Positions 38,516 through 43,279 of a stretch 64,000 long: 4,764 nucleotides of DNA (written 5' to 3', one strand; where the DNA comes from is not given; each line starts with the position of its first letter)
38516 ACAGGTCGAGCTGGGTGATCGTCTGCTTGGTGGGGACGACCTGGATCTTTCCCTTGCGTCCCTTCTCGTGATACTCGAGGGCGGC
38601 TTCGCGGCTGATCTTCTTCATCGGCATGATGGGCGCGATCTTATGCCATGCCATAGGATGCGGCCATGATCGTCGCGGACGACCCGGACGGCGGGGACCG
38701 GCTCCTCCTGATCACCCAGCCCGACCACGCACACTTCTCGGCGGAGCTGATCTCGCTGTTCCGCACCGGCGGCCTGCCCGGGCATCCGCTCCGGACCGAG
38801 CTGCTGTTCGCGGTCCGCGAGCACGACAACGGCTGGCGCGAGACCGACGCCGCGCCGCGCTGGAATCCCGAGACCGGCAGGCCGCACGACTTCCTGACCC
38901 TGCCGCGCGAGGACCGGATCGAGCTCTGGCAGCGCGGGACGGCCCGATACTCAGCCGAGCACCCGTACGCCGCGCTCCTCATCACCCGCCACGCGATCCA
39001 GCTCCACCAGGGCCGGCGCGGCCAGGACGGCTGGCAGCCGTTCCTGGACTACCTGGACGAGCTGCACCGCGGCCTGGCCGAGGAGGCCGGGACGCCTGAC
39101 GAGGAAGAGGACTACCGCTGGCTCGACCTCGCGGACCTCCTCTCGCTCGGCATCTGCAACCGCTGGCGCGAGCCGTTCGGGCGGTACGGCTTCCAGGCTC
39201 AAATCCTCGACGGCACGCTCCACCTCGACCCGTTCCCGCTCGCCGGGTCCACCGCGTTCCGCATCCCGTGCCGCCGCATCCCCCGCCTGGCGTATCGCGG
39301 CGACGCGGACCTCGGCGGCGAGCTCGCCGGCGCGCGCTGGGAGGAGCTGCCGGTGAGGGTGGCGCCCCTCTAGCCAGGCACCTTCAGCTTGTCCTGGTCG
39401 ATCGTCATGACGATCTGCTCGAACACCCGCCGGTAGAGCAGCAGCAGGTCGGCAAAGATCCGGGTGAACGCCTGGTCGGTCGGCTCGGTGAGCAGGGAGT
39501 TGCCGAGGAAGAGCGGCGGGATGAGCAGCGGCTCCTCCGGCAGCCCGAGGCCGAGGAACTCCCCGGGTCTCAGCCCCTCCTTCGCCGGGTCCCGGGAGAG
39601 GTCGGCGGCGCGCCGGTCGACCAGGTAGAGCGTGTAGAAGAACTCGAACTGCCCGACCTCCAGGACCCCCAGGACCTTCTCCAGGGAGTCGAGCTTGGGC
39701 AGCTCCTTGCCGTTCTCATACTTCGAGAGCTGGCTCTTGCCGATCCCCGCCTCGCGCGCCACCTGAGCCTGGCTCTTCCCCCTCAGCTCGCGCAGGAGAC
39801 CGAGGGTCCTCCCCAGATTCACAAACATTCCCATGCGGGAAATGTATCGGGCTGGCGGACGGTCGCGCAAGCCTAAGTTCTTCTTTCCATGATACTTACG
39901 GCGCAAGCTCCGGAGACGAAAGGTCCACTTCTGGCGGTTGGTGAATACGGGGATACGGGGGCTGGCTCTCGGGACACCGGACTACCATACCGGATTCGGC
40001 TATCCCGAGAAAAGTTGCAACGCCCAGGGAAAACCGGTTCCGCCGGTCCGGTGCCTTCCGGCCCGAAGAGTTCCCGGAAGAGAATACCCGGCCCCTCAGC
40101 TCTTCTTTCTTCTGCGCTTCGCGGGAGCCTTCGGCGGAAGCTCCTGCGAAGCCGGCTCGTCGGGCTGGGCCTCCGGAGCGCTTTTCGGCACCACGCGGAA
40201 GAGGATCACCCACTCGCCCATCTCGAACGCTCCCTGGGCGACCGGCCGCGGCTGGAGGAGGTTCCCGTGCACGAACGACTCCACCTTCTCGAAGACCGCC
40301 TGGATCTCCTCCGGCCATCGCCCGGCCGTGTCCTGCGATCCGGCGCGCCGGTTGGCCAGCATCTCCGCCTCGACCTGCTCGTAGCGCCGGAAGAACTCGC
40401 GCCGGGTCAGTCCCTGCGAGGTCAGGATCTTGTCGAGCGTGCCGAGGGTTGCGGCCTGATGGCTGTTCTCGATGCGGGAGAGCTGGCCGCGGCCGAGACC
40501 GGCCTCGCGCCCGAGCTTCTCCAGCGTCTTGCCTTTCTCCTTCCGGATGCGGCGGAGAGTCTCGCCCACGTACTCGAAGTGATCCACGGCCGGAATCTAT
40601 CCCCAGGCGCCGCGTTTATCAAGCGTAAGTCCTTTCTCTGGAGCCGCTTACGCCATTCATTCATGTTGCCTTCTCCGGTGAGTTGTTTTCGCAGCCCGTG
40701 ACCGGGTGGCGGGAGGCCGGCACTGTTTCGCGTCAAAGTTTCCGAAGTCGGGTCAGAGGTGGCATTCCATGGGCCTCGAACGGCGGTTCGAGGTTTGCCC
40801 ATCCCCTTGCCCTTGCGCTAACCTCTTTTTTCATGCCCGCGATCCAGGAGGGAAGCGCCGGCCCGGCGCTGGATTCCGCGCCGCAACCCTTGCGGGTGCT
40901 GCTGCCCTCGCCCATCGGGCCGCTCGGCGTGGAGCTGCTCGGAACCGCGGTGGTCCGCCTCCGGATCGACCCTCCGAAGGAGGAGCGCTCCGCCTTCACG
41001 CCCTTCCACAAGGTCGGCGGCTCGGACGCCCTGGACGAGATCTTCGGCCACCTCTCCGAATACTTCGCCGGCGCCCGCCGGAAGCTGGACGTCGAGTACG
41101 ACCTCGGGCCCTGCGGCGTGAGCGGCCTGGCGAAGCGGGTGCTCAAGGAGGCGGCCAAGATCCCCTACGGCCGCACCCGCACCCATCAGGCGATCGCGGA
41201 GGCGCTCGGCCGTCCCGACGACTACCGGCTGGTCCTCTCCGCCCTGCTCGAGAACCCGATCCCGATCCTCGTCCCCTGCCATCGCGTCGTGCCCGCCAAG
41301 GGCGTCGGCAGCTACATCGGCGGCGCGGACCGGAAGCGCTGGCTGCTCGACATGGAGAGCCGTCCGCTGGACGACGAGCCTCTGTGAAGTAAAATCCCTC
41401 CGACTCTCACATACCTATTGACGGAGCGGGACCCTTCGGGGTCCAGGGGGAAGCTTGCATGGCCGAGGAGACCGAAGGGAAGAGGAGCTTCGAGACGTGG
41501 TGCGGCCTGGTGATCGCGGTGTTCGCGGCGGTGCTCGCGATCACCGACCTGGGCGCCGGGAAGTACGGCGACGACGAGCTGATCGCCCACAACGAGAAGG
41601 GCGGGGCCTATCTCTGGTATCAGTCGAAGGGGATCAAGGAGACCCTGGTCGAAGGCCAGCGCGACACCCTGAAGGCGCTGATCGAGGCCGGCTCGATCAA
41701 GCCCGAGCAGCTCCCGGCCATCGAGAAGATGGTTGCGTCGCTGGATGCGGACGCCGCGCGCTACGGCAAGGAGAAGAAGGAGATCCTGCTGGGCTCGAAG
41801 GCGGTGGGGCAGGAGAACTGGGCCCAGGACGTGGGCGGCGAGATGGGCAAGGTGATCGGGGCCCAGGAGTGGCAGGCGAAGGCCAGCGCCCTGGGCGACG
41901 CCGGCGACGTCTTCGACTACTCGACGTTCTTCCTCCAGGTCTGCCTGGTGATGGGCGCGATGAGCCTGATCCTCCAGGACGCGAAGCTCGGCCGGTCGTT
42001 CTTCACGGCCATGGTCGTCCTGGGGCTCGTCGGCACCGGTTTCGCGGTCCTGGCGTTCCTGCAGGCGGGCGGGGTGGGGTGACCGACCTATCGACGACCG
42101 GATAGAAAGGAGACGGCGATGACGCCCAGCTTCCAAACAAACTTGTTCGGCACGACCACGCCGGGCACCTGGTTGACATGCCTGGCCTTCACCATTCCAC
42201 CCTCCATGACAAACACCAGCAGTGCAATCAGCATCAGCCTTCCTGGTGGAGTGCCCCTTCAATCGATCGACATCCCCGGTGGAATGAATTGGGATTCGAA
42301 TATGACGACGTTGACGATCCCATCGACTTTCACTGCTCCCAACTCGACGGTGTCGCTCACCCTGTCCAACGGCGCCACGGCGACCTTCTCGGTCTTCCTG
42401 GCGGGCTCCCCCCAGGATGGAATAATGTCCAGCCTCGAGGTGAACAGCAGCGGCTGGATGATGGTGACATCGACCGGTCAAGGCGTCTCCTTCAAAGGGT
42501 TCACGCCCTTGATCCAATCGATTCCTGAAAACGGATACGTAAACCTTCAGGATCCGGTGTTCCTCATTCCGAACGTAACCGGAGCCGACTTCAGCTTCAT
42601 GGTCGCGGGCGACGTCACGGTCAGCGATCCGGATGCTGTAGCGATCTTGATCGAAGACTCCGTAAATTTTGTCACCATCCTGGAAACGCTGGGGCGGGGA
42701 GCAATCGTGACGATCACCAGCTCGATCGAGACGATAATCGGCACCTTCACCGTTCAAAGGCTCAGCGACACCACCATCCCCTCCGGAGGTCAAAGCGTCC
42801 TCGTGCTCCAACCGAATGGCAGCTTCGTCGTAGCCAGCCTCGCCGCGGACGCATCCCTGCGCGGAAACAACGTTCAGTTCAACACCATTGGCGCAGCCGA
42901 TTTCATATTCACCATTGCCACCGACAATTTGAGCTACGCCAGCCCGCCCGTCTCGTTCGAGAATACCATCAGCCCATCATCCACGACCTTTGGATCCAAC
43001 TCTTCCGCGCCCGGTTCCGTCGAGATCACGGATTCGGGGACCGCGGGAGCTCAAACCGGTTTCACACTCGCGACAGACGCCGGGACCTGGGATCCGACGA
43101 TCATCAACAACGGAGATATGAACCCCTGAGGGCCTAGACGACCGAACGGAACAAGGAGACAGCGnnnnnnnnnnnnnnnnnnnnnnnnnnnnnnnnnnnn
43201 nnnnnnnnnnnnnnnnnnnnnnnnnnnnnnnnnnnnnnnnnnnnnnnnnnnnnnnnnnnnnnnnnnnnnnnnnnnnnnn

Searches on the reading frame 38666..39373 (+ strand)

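Call 15: search_protein_families(library=pfam, proteins=[window:38666-39373:+], max_evalue=0.01)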
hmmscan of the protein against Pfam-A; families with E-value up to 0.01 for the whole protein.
window:38666-39373:+ (235 aa): 1 family
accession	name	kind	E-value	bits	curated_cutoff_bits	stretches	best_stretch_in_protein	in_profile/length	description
PF13030.11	DUF3891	-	1.1e-36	127.2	24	1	1-205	1-217/219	Protein of unknown function (DUF3891)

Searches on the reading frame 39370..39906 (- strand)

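Call 15: search_protein_families(library=pfam, proteins=[window:39370-39906:-], max_evalue=0.01)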
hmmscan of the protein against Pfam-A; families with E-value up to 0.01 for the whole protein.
window:39370-39906:- (178 aa): 4 families
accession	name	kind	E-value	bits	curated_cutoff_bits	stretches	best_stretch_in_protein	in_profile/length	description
PF13560.12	HTH_31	-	1.1e-12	48.5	27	1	31-85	2-57/64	Helix-turn-helix domain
PF01381.28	HTH_3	-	1.4e-12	47.9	23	1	38-84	4-50/55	Helix-turn-helix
PF12844.13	HTH_19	-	7.8e-09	35.8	30.2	1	33-78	2-47/64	Helix-turn-helix domain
PF13443.12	HTH_26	-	6.5e-05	23.5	22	1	40-84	7-52/63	Cro/C1-type HTH DNA-binding domain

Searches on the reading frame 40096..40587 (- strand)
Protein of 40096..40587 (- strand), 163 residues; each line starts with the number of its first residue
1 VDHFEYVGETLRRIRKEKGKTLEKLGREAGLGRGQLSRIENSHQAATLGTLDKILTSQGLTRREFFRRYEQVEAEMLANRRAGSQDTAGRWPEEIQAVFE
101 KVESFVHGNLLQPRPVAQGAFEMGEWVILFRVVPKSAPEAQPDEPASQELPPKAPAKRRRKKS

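Call 15: search_protein_families(library=pfam, proteins=[window:40096-40587:-], max_evalue=0.01)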
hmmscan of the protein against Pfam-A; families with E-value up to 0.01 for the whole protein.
window:40096-40587:- (163 aa): 4 families
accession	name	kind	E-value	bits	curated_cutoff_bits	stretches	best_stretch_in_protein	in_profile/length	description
PF01381.28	HTH_3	-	1.4e-09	38.3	23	1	11-55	1-45/55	Helix-turn-helix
PF13560.12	HTH_31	-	1.6e-07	32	27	1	8-61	3-57/64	Helix-turn-helix domain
PF12844.13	HTH_19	-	3.6e-06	27.2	30.2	1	8-42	1-35/64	Helix-turn-helix domain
PF13443.12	HTH_26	-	8.7e-05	23.1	22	1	11-61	2-53/63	Cro/C1-type HTH DNA-binding domain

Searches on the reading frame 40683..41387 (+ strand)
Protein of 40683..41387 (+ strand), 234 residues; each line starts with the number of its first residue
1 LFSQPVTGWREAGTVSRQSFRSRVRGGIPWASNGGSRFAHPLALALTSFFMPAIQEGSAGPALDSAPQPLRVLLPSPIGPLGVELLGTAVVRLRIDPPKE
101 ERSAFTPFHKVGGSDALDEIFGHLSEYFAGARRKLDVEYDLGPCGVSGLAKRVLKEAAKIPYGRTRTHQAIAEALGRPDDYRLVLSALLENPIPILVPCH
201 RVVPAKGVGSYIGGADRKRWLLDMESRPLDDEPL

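Call 15: search_protein_families(library=pfam, proteins=[window:40683-41387:+], max_evalue=0.01)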
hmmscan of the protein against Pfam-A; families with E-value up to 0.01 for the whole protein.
window:40683-41387:+ (234 aa): 1 family
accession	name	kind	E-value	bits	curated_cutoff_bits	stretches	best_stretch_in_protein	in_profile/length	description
PF01035.26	DNA_binding_1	-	2e-24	85.6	27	1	150-226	3-80/81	6-O-methylguanine DNA methyltransferase, DNA binding domain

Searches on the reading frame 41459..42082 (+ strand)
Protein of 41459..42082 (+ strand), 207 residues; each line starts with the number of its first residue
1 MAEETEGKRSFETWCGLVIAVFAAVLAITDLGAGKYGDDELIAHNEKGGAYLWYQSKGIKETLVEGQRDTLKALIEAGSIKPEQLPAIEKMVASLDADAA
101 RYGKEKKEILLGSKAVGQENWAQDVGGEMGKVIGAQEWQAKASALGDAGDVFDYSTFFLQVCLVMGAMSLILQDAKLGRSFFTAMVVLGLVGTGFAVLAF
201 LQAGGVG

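Call 15: search_protein_families(library=pfam, proteins=[window:41459-42082:+], max_evalue=0.01)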
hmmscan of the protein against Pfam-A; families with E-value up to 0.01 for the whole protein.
window:41459-42082:+ (207 aa): 1 family
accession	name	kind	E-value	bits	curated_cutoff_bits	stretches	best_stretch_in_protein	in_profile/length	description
PF14235.11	DUF4337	-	4.7e-33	115.1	27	1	14-200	3-161/161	Domain of unknown function (DUF4337)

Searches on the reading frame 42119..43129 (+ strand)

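Call 8: search_protein_families(library=pfam, proteins=[window:42119-43129:+], max_evalue=0.1)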
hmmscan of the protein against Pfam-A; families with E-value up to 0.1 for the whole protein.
window:42119-43129:+ (336 aa): 1 family
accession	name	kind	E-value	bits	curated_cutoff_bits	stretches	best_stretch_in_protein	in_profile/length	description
PF23619.1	Ig_VWA7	-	0.078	13.7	27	0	279-321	42-84/104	VWA7 Ig-like domain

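Call 36: search_protein_families(library=ncbifam, proteins=[window:42119-43126:+], max_evalue=1)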
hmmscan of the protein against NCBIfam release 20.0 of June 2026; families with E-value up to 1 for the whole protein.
window:42119-43126:+ (336 aa): 0 families

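Call 62: search_protein_families(library=padloc, proteins=[window:42119-43126:+], max_evalue=0.01)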
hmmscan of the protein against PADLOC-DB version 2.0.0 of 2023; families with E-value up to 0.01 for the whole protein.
window:42119-43126:+ (336 aa): 0 families
